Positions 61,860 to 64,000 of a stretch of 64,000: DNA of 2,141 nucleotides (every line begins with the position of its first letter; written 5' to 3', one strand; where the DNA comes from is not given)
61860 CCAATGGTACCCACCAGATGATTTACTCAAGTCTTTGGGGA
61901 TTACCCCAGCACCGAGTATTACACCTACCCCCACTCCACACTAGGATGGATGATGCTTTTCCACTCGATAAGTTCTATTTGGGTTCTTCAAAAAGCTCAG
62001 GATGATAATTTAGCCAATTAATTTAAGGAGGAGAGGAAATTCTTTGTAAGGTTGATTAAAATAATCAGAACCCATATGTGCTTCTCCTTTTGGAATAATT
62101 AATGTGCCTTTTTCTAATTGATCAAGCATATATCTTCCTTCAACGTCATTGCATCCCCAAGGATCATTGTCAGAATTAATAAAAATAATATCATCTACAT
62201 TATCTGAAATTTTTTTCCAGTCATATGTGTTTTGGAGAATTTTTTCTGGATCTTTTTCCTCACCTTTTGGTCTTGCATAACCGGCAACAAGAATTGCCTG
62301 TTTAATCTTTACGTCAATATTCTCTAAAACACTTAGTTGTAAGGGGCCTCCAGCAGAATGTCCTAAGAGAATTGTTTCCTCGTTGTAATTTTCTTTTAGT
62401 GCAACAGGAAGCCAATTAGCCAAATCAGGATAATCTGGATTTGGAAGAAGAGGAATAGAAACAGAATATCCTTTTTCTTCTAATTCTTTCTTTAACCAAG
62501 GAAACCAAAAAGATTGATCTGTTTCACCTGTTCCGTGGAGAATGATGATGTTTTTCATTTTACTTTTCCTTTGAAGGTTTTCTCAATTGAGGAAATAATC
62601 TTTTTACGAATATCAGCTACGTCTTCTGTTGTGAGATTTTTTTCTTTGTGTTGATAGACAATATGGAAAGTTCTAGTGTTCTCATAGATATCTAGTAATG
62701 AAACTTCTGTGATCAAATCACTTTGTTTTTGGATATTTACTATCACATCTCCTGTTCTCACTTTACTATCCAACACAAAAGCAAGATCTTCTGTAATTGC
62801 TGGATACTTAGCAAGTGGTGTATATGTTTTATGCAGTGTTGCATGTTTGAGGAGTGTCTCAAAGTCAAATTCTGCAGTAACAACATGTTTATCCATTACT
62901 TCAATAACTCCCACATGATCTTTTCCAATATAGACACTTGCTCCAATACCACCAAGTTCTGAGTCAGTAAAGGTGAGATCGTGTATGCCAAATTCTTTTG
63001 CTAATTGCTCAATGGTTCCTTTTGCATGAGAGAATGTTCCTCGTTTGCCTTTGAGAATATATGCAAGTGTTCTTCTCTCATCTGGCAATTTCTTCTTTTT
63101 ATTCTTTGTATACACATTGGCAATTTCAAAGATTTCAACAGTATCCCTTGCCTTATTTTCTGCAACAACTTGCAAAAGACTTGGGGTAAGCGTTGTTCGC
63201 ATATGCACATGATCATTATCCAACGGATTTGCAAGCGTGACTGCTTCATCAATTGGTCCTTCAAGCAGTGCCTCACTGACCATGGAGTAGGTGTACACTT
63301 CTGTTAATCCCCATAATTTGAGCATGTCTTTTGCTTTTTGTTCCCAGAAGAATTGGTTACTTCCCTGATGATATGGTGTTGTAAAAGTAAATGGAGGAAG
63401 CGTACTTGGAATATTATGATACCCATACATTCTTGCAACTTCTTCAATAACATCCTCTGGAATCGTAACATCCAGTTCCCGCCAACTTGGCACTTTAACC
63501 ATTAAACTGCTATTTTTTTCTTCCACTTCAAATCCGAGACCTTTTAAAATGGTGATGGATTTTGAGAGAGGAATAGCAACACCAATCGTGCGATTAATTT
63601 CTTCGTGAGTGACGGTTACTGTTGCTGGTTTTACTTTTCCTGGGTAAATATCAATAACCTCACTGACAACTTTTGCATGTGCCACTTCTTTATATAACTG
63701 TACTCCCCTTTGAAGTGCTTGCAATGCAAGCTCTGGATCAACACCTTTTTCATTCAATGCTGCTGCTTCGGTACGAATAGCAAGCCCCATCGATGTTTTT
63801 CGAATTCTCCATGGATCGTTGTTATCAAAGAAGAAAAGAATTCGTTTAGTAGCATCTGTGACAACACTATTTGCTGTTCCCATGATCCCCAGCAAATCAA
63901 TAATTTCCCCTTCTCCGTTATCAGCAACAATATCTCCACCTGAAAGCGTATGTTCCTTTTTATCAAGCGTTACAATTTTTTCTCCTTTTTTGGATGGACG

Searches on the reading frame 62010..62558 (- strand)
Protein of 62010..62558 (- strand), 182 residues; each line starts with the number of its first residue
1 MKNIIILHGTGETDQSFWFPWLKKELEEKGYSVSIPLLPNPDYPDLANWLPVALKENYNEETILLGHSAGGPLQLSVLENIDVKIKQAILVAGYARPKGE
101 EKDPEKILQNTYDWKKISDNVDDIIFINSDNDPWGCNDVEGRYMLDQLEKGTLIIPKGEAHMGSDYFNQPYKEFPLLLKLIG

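Call 73: search_protein_families(library=pfam, proteins=[window:62010-62558:-], max_evalue=0.001)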
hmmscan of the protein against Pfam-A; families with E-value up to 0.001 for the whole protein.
window:62010-62558:- (182 aa): 4 families
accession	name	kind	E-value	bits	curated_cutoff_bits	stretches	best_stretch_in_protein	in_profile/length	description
PF06821.19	Ser_hydrolase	-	1.6e-12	48.2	22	1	4-165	1-157/172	Serine hydrolase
PF00561.26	Abhydrolase_1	-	8.1e-05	22.8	25.8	1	4-114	3-123/245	alpha/beta hydrolase fold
PF12146.15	Hydrolase_4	-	8.8e-05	22.4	27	0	45-105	61-120/239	Serine aminopeptidase, S33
PF12697.13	Abhydrolase_6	-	0.00067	20.8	26.3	1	4-98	1-99/217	Alpha/beta hydrolase family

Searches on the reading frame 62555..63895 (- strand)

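Call 73: search_protein_families(library=pfam, proteins=[window:62555-63895:-], max_evalue=0.001)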
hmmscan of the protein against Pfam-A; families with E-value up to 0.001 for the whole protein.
window:62555-63895:- (446 aa): 4 families
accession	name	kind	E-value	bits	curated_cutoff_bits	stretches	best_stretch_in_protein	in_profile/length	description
PF17759.6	tRNA_synthFbeta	-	1.6e-31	109.9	22.4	1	162-339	1-198/214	Phenylalanyl tRNA synthetase beta chain CLM domain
PF03484.21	B5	-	2.7e-21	76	28.6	1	93-159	1-67/67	tRNA synthetase B5 domain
PF03147.19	FDX-ACB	-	1.1e-15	58.3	31.1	1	363-445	2-93/94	Ferredoxin-fold anticodon binding domain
PF03483.22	B3_4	-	3.1e-13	50.1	29.3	1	2-72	103-173/174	B3/4 domain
